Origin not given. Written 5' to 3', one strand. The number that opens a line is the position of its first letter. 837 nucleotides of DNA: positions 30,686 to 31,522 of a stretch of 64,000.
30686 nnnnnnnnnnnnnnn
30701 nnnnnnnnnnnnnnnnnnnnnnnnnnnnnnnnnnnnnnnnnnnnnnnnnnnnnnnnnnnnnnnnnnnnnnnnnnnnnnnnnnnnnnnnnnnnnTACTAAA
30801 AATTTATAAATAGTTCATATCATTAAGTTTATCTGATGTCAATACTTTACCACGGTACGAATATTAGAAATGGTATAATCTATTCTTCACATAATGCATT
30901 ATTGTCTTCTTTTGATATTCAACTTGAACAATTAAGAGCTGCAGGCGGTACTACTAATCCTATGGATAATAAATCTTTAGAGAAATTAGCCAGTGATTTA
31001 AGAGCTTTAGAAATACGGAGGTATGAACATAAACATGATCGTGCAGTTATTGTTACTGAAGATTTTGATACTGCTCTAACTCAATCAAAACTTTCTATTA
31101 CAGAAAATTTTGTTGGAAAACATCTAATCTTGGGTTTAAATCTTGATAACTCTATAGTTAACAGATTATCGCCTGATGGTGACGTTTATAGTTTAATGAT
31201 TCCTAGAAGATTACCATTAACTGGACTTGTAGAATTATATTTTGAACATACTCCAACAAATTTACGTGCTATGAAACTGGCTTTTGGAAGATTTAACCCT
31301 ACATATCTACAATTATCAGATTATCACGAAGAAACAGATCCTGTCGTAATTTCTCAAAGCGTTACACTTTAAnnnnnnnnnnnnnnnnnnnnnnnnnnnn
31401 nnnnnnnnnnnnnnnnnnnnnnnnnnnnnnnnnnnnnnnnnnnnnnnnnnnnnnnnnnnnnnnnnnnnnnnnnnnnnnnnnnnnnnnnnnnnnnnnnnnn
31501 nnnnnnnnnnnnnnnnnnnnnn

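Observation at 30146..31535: Two-gene cassette next to tRNA-Phe: HExxH protein plus an N-terminal H-G-T ADP-ribosyltransferase-like protein, with an overlapping Zn-ribbon mini-ORF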

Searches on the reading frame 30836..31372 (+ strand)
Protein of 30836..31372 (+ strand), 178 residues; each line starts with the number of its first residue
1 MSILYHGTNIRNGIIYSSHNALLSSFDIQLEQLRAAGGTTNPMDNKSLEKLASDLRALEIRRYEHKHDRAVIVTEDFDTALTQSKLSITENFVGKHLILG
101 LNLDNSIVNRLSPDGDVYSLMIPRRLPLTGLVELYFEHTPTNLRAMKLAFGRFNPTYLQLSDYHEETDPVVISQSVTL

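Call 4: search_protein_families(library=pfam, proteins=[window:30836-31372:+], max_evalue=1)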
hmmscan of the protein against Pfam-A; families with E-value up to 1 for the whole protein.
window:30836-31372:+ (178 aa): 1 family
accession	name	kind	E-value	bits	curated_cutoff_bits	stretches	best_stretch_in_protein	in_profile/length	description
PF20370.3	DUF6665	-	0.18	12.5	27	1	30-113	10-90/106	Family of unknown function (DUF6665)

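Call 5: search_protein_families(library=ncbifam, proteins=[window:30836-31372:+], max_evalue=1)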
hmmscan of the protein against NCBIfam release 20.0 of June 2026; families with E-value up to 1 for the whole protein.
window:30836-31372:+ (178 aa): 0 families

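Call 6: search_protein_families(library=phrogs, proteins=[window:30836-31372:+], max_evalue=1)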
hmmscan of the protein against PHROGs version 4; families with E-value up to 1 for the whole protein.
window:30836-31372:+ (178 aa): 0 families

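Call 7: find_homologous_proteins(query=window:30836-31372:+, max_evalue=0.01)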
Query window:30836-31372:+ (178 aa): 1 proteins with E <= 0.01 among 125 candidates.
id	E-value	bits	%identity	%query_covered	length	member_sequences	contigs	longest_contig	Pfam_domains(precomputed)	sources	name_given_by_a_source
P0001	4.5e-111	386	100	100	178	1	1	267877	-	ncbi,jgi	jgi:hypothetical protein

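Call 14: search_solved_structures(query=window:30836-31372:+, max_evalue=10)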
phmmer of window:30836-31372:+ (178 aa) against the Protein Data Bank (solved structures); distinct sequences matched with E-value up to 10: 29.
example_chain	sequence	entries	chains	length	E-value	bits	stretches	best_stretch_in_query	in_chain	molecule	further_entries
4bkg_A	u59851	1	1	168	0.00097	22.3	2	110-152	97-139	SMALL UBIQUITIN-RELATED MODIFIER 2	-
7zju_B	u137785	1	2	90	0.55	13.3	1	104-156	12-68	Small ubiquitin-related modifier 3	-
2mp2_B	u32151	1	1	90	0.58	13.3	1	104-156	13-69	Small ubiquitin-related modifier 3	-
5elu_B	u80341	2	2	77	0.71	13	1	108-151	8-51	Small ubiquitin-related modifier 2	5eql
5tvq_B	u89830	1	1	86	0.72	13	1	109-156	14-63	Small ubiquitin-related modifier 2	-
2mp2_A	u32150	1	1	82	0.73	13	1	111-156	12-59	Small ubiquitin-related modifier 3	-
2d07_B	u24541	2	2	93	0.75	12.9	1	108-156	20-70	Ubiquitin-like protein SMT3B | Small ubiquitin-related modifier 2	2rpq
5d2m_B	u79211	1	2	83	0.76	12.9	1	111-156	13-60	Small ubiquitin-related modifier 2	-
3uin_B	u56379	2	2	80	0.78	12.9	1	111-156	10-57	Small ubiquitin-related modifier 2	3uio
2awt_A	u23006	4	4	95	0.79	12.8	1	108-156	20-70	Small ubiquitin-related modifier 2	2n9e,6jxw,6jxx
1wm2_A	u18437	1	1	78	0.89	12.7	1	110-151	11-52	Ubiquitin-like protein SMT3B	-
9gnn_C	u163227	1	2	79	0.89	12.7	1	112-156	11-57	Small ubiquitin-related modifier 3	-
2io3_B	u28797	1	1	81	0.89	12.7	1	112-156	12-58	Small ubiquitin-related modifier 2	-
4npn_A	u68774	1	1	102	0.92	12.6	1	108-156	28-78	Small ubiquitin-related modifier 2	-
1wz0_A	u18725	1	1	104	0.93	12.6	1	108-156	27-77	Ubiquitin-like protein SMT3B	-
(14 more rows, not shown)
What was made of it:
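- Tried and rejected: The single sequence hit tandem SUMO2 at E=1e-3 and single SUMO chains at E about 0.5-1.5 (call 14).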

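Call 17: search_protein_representatives(protein=window:30836-31372:+)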
Query: 178 residues. Proteins with E-value up to 0.001 (for the whole library): 8; up to 1e-10: 2; up to 1e-30: 0. The best 8 are listed.
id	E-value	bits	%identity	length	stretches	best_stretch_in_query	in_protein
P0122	7.9e-25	104.0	95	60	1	121-178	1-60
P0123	3.5e-18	82.4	37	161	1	1-151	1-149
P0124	5.8e-09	52.4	30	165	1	1-158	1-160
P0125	2.1e-05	40.8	28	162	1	2-160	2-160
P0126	7.2e-05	39.0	28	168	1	1-160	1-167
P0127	8.5e-05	38.8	31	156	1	2-159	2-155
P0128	1.9e-04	37.7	24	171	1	1-158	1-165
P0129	3.9e-04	36.7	33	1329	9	77-149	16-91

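Call 20: search_solved_structures(query=A2, max_evalue=10, show_alignments=4)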
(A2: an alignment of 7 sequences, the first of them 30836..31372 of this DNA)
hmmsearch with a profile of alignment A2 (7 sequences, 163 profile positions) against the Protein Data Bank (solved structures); distinct sequences matched with E-value up to 10: 4.
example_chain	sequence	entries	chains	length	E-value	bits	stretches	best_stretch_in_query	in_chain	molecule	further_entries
3jyy_A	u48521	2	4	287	0.82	12.9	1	10-88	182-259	Lincosamide nucleotidyltransferase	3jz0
6w1s_Q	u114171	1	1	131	2.1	11.6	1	19-131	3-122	Mediator of RNA polymerase II transcription subunit 22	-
8t1i_Q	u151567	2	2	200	3.1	11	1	18-135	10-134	Mediator of RNA polymerase II transcription subunit 22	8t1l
7emf_V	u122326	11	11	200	3.3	11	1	18-135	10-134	Mediator of RNA polymerase II transcription subunit 22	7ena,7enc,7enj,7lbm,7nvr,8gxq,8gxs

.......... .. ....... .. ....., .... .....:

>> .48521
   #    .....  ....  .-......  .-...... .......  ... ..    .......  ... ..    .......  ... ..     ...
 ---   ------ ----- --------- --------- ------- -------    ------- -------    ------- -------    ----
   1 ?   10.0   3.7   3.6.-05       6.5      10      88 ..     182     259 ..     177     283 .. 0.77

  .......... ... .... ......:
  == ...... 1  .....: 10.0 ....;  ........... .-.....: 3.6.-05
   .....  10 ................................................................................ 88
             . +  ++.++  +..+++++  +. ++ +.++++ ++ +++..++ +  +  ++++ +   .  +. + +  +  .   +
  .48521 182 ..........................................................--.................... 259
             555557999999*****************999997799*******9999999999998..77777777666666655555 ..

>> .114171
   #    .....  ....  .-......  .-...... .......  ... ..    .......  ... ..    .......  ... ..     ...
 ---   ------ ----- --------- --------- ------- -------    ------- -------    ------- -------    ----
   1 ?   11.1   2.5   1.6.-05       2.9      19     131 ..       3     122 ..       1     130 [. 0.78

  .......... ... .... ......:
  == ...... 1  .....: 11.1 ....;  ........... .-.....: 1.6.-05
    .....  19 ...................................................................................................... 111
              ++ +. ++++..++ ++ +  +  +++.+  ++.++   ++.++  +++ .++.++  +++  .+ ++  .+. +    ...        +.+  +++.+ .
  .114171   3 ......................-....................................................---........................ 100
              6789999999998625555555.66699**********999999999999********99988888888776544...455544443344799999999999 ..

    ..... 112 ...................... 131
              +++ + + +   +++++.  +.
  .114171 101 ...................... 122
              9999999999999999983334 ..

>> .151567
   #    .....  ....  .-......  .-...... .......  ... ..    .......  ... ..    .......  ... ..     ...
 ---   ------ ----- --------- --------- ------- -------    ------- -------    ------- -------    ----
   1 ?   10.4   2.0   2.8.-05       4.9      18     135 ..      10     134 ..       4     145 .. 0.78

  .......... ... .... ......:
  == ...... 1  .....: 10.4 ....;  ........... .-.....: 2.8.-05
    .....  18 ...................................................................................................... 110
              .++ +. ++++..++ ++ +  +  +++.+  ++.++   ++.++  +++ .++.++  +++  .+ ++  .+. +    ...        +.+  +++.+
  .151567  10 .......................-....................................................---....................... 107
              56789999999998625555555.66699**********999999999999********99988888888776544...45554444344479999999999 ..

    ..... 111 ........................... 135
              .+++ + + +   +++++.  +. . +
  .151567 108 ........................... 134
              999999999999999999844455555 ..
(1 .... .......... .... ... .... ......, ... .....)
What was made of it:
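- Tried and rejected: The signal vanished with the family profile (call 20), so I rejected it as chance.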

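Call 21: search_protein_families(library=pfam, alignment_id=A2, max_evalue=5)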
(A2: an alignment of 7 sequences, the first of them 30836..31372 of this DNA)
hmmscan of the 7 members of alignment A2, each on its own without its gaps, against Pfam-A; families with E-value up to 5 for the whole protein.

A. member 1, window:30836-31372:+ (178 aa): 1 family
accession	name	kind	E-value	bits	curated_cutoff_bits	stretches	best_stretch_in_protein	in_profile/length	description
PF20370.3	DUF6665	-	0.18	12.5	27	1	30-113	10-90/106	Family of unknown function (DUF6665)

B. families by the number of members that match (of 7 scanned): 4 families
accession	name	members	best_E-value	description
PF00967.23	Barwin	1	0.092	Barwin family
PF19898.4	DUF6371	1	0.14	Domain of unknown function (DUF6371)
PF20370.3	DUF6665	1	0.18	Family of unknown function (DUF6665)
PF15914.10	FAM193_C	1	0.27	FAM193 family C-terminal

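Call 22: search_protein_families(library=padloc, alignment_id=A2, max_evalue=5)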
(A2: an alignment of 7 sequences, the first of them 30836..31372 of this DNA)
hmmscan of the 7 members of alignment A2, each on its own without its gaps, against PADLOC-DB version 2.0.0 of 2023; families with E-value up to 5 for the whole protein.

A. member 1, window:30836-31372:+ (178 aa): 0 families

B. families by the number of members that match (of 7 scanned): 2 families
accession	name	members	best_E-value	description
PDLC01701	Cas12g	1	0.019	CAS-V-G; effector__SPE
PDLC01702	Cas12g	1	0.019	Cas12g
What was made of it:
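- Tried and rejected: Nothing relevant (calls 21, 22).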

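Call 24: predict_structure(protein=window:30836-31372:+)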
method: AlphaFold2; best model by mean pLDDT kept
length: 178 residues; sequences in the alignment: 1
mean_pLDDT: 34.2   pTM: 0.22
mean pLDDT of the five models: 34.2, 32.4, 31.1, 27.9, 27.4
residues with pLDDT >= 90: 0; 70-90: 0; 50-70: 17; < 50: 161
segments of 3 or more residues with pLDDT < 50: 1-30, 37-42, 56-178
pLDDT, mean of each block of 10 residues (from residue 1): 21 28 41 50 55 49 34 33 39 34 37 32 29 29 28 26 26 23
secondary structure, 60 per line:
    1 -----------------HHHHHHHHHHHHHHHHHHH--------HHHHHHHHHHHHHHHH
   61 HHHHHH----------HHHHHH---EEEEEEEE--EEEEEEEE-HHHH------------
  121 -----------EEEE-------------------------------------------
elements in order: H18-36 H45-66 H77-82 E86-93 E96-103 H105-108 E132-135
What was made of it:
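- The single-sequence AF2 model was useless (pLDDT 34, call 24).
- Tried and rejected: Structure of ORF B. The single-sequence AF2 run failed (pLDDT 34, call 24).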

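Call 27: find_encoding_contigs(protein=window:30836-31372:+, flank=10000, max_places=3)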
Protein window:30836-31372:+ (178 aa): no gene with exactly this product is on record in the collection.

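Call 29: find_homologous_proteins(query=A2, max_evalue=0.01)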
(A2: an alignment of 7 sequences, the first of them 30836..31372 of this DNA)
Query A2 (7 sequences) (178 aa, profile of the alignment): 18 proteins with E <= 0.01 among 4331 candidates.
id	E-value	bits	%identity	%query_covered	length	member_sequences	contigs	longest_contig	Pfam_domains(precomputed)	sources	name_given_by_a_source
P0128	4.7e-62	227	22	89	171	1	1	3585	-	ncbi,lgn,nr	ncbi:MAG: hypothetical protein Q8L27_03240 [archaeon]|nr:hypothetical protein [archaeon]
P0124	7.6e-61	223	30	88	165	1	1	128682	-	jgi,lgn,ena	-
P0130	2.8e-53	198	29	88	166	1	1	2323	-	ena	-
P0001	1.1e-50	190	100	100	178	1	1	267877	-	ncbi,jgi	jgi:hypothetical protein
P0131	1.1e-44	170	27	63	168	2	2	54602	-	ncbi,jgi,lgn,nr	ncbi:hypothetical protein HQ545_00705 [Candidatus Woesearchaeota archaeon]|nr:hypothetical protein [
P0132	3.9e-42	162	26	88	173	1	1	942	-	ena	-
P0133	2.3e-41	159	25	91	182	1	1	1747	-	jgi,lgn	jgi:hypothetical protein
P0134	2.3e-38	150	24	90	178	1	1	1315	-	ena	-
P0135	1.1e-32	131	23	90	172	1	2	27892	-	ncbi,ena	-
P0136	9.1e-31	125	22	88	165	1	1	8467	-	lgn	-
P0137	2.0e-29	121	23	88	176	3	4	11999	-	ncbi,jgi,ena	-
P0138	4.7e-29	119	25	89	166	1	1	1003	-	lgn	-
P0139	4.7e-24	103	25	89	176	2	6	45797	-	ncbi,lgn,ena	ncbi:MAG: hypothetical protein AABX47_03920 [Nanoarchaeota archaeon]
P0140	5.9e-22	96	25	86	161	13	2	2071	-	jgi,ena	-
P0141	7.2e-21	93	25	87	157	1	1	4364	-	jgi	-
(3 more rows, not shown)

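Call 32: find_encoding_contigs(protein=P0124, flank=6000, max_places=2)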
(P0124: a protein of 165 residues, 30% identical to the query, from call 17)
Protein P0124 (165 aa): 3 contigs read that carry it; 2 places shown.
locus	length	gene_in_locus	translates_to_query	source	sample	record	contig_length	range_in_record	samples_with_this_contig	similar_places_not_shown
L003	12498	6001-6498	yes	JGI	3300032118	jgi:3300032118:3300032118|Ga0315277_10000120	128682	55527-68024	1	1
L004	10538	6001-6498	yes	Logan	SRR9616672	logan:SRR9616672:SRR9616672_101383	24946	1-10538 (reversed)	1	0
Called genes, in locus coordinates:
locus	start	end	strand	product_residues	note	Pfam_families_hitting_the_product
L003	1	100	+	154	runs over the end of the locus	-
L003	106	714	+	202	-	PF03575:Peptidase_S51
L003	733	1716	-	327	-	PF13793:Pribosyltran_N, PF00156:Pribosyltran, PF14572:Pribosyl_synth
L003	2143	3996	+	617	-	PF01261:AP_endonuc_2 (weak)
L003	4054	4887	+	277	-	PF01909:NTP_transf_2 (weak), PF18765:Polbeta (weak)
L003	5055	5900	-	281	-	-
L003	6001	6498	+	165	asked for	-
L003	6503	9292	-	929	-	PF01326:PPDK_N, PF00391:PEP-utilizers, PF02896:PEP-utilizers_C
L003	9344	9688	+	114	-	-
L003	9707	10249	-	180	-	PF00252:Ribosomal_L16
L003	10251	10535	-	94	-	PF01247:Ribosomal_L35Ae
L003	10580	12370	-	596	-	PF00664:ABC_membrane, PF00005:ABC_tran, PF02463:SMC_N (faint)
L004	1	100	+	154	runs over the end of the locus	-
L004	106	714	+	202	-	PF03575:Peptidase_S51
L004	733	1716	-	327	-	PF13793:Pribosyltran_N, PF00156:Pribosyltran, PF14572:Pribosyl_synth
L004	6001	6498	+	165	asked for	-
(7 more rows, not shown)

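Call 33: find_encoding_contigs(protein=P0131, flank=6000, max_places=2)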
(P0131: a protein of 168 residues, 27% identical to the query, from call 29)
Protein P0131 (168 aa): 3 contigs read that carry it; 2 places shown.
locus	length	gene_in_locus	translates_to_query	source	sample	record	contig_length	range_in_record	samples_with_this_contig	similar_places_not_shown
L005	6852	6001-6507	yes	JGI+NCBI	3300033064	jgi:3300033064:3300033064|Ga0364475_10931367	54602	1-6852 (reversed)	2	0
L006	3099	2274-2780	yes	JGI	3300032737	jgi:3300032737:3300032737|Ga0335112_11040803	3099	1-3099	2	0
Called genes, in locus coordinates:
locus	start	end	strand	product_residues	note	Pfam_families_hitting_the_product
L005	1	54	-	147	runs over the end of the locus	-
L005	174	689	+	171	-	-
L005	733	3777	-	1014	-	-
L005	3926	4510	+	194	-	-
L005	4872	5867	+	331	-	-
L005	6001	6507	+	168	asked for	-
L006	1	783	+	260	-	?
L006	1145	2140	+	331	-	-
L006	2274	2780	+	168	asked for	-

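Call 34: find_encoding_contigs(protein=P0139, flank=6000, max_places=2)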
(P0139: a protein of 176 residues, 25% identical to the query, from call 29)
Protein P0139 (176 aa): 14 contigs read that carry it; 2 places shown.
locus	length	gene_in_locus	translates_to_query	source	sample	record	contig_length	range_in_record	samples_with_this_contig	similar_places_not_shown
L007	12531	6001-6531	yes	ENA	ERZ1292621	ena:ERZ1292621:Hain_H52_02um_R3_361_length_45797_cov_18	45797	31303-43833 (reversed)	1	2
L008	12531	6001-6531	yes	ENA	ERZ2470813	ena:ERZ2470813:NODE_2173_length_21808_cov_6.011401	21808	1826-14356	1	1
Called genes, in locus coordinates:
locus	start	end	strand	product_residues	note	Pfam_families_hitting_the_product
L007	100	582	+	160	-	PF13404:HTH_AsnC-type, PF13412:HTH_24, PF01037:AsnC_trans_reg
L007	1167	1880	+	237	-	-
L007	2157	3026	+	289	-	-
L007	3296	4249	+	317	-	-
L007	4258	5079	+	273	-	-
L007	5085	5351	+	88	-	-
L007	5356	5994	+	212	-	-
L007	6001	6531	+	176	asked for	-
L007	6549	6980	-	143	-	-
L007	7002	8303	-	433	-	-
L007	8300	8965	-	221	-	-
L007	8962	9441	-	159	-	-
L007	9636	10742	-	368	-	PF01520:Amidase_3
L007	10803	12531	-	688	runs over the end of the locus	PF01427:Peptidase_M15 (faint), PF02557:VanY (weak)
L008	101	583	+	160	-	PF13404:HTH_AsnC-type, PF13412:HTH_24, PF01037:AsnC_trans_reg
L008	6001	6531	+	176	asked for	-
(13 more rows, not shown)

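Call 52: find_encoding_contigs(protein=P0135, flank=6000, max_places=1)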
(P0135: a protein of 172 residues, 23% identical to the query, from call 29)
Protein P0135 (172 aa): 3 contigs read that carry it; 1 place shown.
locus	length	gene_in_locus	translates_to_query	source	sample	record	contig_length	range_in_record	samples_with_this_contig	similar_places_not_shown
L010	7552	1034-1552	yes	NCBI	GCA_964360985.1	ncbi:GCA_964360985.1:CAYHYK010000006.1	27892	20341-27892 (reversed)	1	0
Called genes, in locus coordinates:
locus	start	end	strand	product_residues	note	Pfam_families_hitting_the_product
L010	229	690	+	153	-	-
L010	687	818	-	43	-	-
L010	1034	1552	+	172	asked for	-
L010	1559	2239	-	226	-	PF09997:DUF2238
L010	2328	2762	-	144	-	-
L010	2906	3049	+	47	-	-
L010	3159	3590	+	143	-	-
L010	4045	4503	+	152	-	-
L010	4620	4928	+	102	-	-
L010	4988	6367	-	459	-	PF13231:PMT_2 (weak)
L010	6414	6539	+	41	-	-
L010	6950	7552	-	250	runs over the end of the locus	-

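Call 70: search_dna_similar(query=window:30836-31372:+, collection=phages, mode=protein, max_rows=15, max_evalue=1)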
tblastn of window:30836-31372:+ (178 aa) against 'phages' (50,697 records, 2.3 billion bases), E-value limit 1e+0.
No match.
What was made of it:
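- Tried and rejected: GenBank phages gave no match (call 70).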

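Call 74: search_protein_families(library=pfam, proteins=[L003:5055-5900:-, L005:4872-5867:+, L007:5356-5994:+, L007:6549-6980:-, L010:229-690:+], max_evalue=0.1)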
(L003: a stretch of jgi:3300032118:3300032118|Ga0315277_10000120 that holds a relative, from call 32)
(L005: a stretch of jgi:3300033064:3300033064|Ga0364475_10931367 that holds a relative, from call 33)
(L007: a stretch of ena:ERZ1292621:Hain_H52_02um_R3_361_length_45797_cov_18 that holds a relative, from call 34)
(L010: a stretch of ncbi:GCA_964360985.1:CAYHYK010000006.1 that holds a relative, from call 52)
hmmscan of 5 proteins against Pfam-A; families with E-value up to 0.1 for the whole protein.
L003:5055-5900:- (281 aa): 0 families

L005:4872-5867:+ (331 aa): 2 families
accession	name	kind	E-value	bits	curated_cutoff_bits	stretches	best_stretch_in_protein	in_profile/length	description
PF07752.16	S-layer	-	0.084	12.4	30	0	148-217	73-141/259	S-layer protein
PF04055.27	Radical_SAM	-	0.087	13.4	29.5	0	49-144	10-109/166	Radical SAM superfamily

L007:5356-5994:+ (212 aa): 0 families

L007:6549-6980:- (143 aa): 1 family
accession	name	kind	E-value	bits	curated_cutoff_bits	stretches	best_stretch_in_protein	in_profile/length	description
PF00419.26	Fimbrial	-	0.029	15.1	25.6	0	16-65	64-111/151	Fimbrial protein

L010:229-690:+ (153 aa): 2 families
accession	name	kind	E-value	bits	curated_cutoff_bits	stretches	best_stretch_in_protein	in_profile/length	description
PF01850.27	PIN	-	2.5e-05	25.3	23.6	1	5-117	2-113/120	PIN domain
PF22610.1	CovS-like_HAMP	-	0.066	13.6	27.4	0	78-96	2-20/57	Histidine kinase, HAMP domain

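Call 78: find_related_loci(query=A4, collection=viral_contigs, flank=8000)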
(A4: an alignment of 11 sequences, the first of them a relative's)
Query A4 (168 aa) in viral_contigs; peptide patterns used: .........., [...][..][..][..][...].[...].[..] (x = any residue, [..] = any of these).
34 stretches matched a pattern, but none encodes a relative of the query by tblastn (E <= 1e-3).
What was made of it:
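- ORF B is not found on viral contigs or in GenBank phages; plasmids were not searched (calls 70, 78). ORF B is absent from viral collections (calls 70, 78).
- Tried and rejected: The tighter alignment found no relatives (call 78).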

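Call 79: find_related_loci(query=A4, collection=metagenome_contigs, flank=6000)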
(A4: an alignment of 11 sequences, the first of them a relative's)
Query A4 (168 aa) in metagenome_contigs; peptide patterns used: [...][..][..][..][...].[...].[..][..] (x = any residue, [..] = any of these).
50 stretches matched a pattern; 8 encode a relative of the query (tblastn E <= 1e-3); 8 distinct loci.
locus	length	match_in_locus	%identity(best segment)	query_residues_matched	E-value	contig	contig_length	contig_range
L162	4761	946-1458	39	1-167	5e-36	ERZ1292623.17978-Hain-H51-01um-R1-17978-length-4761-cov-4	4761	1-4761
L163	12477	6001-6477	38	1-163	4e-27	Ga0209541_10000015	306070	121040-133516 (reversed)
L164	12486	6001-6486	33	1-167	7e-27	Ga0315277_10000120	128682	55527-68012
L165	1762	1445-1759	38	1-108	4e-23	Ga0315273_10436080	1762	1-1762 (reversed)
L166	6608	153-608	32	4-164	3e-19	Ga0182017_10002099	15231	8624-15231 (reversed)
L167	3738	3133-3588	32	4-164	3e-17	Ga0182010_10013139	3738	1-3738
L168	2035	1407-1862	31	4-164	4e-17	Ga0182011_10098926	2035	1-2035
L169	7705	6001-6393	29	5-140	2e-10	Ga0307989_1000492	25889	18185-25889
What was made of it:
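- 30836..31372 (+): ORF B, 178 aa: a member of a small DPANN-only family with a near-invariant N-terminal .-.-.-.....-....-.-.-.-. block, a variable helical insert of about 40 residues (roughly residues 27-65), and then a conserved core. It may be a stand-alone NAD+-binding ART-like domain. It is an orphan in the word-index search (call 7), but exhaustive phmmer and a profile search find about 20 relatives at 22-37% identity (calls 17, 29) and 8 further metagenome loci (call 79).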
